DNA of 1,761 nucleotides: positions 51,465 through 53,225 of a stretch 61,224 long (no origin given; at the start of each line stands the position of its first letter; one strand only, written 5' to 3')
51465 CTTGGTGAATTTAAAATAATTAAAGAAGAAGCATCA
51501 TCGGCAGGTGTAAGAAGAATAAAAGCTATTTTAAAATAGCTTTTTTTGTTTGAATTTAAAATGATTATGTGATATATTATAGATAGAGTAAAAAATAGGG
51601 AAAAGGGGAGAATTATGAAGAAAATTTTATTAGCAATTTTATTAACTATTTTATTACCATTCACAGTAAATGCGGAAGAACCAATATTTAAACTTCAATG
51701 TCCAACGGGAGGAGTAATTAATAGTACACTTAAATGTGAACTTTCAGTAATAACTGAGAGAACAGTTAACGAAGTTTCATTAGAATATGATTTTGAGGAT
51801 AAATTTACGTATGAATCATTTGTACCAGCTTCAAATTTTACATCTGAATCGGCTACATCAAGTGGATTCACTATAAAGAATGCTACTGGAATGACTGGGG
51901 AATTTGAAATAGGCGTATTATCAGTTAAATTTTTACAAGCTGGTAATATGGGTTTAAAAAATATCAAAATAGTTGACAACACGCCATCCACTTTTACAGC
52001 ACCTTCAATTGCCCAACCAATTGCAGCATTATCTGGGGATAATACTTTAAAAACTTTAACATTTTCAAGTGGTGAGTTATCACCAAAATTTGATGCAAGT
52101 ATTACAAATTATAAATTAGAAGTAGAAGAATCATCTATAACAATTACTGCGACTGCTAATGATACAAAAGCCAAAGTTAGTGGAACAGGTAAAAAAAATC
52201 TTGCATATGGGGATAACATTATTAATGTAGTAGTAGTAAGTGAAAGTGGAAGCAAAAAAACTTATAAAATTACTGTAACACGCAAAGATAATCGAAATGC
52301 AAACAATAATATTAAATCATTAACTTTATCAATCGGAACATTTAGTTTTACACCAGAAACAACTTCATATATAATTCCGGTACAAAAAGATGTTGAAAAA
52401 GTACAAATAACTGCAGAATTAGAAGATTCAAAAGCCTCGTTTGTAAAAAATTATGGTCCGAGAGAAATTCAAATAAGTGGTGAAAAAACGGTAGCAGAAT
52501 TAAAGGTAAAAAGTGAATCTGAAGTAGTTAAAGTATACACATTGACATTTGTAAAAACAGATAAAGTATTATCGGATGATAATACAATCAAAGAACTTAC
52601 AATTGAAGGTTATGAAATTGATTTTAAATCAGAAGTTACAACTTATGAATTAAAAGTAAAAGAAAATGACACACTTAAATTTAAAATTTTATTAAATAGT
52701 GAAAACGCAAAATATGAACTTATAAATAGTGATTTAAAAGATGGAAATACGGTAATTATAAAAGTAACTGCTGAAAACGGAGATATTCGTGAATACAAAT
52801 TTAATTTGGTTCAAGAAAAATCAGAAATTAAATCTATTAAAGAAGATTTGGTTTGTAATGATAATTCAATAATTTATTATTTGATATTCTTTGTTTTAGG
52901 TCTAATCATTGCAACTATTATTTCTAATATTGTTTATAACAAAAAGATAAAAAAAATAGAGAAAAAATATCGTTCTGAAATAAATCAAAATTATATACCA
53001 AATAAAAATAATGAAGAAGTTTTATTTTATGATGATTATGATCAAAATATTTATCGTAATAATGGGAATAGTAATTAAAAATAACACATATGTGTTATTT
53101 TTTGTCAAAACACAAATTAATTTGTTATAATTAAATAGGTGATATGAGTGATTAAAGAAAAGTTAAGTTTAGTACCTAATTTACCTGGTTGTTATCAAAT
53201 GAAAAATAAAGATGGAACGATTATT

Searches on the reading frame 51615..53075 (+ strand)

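Call 18: search_protein_families(library=pfam, proteins=[window:51615-53075:+], max_evalue=0.0001)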
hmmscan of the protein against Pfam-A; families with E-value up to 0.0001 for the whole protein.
window:51615-53075:+ (487 aa): 1 family
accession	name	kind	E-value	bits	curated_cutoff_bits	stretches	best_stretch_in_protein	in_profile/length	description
PF12733.13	Cadherin-like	-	2.8e-18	66.6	24.2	1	148-224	4-89/89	Cadherin-like beta sandwich domain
